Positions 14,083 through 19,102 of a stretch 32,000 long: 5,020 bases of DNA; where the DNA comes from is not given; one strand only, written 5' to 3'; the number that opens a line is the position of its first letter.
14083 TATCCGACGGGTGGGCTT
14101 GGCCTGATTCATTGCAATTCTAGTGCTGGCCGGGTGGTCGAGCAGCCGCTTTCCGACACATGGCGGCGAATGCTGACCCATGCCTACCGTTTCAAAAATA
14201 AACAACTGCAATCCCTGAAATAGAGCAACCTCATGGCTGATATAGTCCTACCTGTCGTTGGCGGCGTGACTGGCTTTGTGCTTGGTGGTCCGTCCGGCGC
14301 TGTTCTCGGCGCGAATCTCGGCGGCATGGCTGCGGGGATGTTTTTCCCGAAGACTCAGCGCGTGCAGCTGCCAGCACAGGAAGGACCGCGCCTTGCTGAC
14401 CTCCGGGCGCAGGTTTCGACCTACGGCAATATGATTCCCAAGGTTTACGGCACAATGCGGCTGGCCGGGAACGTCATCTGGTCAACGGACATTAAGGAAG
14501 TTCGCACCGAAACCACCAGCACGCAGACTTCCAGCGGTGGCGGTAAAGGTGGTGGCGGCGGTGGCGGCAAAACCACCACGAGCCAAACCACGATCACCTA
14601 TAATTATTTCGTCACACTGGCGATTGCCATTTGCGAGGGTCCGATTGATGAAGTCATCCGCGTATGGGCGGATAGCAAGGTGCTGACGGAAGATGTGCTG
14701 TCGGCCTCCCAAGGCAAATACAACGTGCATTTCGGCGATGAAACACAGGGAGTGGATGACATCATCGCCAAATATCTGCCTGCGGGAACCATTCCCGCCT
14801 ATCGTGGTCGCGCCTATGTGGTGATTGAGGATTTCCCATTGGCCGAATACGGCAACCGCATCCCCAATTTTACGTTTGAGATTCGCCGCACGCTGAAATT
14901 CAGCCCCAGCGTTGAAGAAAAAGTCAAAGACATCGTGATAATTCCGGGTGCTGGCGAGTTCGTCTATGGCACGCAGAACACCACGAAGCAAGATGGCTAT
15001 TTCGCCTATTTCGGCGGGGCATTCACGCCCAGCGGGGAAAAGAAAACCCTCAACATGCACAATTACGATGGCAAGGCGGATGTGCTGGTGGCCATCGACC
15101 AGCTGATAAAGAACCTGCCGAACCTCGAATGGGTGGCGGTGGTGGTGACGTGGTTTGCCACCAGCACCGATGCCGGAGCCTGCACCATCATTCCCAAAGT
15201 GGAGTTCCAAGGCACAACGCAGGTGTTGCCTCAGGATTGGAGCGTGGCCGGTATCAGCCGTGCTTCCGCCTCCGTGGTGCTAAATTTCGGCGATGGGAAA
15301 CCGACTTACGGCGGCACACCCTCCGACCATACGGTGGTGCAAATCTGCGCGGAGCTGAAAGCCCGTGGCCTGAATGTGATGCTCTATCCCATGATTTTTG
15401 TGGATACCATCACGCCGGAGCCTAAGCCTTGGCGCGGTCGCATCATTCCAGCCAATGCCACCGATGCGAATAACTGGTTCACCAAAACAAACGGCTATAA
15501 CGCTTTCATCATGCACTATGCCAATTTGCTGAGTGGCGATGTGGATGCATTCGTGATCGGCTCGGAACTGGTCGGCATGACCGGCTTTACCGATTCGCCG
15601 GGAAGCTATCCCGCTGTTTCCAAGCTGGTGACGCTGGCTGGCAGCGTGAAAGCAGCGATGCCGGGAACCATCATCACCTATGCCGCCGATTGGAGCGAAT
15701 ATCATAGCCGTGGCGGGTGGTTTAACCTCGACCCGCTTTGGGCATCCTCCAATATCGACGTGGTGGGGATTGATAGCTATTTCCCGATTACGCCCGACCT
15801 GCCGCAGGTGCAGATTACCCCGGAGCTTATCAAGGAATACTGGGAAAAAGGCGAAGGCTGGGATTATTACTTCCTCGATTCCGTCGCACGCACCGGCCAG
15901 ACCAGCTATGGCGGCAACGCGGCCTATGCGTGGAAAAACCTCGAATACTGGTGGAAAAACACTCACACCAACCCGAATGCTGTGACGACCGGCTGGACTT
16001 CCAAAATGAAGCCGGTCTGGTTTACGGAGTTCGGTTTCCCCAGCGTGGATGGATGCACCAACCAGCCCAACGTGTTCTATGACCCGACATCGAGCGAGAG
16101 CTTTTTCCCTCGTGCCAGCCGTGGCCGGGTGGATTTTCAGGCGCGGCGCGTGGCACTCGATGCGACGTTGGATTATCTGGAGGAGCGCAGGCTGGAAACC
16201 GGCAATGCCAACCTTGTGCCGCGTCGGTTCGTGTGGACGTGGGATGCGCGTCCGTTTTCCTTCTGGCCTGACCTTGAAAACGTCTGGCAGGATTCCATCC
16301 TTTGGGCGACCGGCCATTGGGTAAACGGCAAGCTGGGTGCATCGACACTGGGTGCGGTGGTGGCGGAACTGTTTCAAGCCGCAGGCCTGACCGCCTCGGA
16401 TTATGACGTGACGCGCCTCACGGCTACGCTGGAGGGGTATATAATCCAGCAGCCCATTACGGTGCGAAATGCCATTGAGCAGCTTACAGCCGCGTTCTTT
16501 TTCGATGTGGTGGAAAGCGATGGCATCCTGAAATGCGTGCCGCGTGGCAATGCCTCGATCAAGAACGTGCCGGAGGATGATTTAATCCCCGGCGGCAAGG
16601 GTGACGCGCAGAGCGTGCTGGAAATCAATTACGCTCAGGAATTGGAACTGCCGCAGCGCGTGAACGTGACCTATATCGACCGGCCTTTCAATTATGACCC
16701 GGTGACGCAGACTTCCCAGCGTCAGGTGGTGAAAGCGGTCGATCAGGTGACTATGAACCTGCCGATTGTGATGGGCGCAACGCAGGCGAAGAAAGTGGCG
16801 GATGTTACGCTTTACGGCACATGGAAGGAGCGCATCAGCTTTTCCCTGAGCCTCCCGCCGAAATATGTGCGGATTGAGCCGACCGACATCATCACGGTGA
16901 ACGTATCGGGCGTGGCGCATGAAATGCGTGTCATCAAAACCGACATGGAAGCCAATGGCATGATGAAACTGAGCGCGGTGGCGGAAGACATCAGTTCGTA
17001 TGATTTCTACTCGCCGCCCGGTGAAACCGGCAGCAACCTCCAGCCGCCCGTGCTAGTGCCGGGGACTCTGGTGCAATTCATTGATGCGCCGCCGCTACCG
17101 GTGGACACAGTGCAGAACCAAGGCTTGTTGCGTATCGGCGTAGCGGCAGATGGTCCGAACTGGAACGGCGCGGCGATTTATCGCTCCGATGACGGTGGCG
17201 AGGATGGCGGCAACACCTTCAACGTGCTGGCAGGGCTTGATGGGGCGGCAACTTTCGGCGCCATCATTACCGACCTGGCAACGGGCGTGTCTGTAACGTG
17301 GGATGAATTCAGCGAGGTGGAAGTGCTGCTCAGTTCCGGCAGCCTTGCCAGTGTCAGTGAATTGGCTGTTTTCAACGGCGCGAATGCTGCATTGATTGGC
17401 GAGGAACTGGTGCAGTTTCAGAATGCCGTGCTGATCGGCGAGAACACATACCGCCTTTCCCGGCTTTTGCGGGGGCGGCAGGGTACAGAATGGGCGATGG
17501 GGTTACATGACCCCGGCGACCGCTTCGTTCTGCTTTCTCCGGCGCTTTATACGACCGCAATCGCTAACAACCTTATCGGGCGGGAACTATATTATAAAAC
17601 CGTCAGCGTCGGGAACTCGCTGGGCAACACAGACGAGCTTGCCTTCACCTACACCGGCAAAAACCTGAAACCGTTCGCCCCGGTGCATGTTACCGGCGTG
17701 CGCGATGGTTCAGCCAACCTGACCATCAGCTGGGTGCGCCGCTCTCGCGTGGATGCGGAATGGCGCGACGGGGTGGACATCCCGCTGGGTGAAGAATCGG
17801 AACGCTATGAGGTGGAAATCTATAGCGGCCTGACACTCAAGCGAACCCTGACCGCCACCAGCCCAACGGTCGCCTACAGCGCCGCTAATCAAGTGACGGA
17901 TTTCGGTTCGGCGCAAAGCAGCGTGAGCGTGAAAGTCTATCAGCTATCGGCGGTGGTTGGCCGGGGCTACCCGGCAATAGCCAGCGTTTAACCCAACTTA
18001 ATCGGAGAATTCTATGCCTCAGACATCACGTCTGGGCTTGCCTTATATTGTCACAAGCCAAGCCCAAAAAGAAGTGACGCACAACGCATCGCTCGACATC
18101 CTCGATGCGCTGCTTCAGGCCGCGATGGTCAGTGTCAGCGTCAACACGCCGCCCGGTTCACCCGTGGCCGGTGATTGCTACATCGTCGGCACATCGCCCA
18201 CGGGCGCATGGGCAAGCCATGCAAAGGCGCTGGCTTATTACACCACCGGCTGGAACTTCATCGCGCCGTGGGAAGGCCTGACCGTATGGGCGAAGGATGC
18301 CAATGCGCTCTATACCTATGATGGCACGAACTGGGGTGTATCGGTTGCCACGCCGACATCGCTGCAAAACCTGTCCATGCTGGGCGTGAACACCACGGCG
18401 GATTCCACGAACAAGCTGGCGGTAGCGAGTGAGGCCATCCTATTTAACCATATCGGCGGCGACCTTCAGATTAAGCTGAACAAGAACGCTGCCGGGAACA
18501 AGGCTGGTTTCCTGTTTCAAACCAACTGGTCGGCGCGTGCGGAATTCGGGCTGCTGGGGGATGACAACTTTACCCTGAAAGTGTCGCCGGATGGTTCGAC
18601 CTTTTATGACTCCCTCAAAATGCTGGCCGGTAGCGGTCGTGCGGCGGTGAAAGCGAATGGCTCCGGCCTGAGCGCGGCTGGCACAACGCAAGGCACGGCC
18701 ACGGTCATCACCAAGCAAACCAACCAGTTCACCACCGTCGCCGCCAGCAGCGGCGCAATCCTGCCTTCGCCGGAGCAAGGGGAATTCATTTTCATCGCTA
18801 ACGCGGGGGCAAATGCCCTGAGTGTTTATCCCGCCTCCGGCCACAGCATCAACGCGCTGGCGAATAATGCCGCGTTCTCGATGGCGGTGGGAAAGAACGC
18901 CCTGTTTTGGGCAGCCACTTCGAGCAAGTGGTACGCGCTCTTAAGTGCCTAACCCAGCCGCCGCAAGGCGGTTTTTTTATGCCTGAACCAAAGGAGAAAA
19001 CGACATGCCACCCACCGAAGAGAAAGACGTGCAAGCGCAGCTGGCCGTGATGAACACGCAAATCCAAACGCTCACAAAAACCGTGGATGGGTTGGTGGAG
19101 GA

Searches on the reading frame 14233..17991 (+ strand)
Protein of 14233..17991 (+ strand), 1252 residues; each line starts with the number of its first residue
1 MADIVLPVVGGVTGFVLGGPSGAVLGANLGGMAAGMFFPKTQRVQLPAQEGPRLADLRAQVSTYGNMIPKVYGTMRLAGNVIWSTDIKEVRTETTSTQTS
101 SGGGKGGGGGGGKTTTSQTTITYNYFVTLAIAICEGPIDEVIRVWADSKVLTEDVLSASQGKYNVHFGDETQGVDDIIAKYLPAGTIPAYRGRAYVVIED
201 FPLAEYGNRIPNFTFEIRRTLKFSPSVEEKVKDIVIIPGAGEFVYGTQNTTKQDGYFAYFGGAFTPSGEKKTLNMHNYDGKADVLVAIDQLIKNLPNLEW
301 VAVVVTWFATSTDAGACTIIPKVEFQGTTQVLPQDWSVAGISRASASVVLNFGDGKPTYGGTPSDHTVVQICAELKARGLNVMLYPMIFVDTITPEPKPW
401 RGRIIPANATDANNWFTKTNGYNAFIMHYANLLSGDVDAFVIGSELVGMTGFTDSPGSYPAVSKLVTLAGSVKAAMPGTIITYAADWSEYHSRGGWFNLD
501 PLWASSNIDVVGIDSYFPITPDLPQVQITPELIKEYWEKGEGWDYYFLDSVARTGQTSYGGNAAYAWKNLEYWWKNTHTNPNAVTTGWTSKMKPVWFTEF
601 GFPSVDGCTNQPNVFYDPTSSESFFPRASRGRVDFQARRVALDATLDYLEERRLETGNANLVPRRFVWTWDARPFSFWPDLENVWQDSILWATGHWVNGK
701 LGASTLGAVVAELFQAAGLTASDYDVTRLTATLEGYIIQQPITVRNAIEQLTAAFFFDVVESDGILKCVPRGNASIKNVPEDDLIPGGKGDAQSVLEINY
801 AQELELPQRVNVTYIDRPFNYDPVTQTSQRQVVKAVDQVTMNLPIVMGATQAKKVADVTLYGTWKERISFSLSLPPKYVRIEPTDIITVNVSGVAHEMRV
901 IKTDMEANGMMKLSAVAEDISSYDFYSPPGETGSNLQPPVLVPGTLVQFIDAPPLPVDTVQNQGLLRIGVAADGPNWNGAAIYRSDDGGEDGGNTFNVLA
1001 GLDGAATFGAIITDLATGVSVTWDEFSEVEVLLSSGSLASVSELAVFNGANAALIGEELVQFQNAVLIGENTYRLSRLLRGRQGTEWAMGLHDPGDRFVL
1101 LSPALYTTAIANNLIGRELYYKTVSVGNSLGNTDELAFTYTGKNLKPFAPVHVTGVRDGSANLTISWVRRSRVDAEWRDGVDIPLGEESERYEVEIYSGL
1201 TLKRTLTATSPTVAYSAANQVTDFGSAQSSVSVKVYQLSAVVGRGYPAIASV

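Call 48: search_protein_families(library=pfam, proteins=[window:14233-17991:+], max_evalue=0.001)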
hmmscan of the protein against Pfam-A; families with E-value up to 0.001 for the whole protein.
window:14233-17991:+ (1252 aa): 4 families
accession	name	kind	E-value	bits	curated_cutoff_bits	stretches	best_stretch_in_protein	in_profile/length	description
PF13547.12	GTA_TIM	-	7.2e-65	219.7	27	1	421-679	2-299/299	GTA TIM-barrel-like domain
PF13550.12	Phage-tail_3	-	1.8e-37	129.2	23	1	741-902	3-161/164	Putative phage tail protein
PF23666.2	Rcc01698_C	-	4.5e-29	101.1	27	1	1006-1099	1-98/98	Rcc01698-like, C-terminal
PF22612.2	GH113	-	3.8e-12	46.6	27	1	360-616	53-233/289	Glycoside Hydrolase Family 113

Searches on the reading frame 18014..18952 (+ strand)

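Call 48: search_protein_families(library=pfam, proteins=[window:18014-18952:+], max_evalue=0.001)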
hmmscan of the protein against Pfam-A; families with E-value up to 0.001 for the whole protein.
window:18014-18952:+ (312 aa): 1 family
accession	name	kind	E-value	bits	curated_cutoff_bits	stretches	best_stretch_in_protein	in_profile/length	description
PF10983.13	DUF2793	-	3.6e-26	91.3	27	1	23-107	1-86/87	Protein of unknown function (DUF2793)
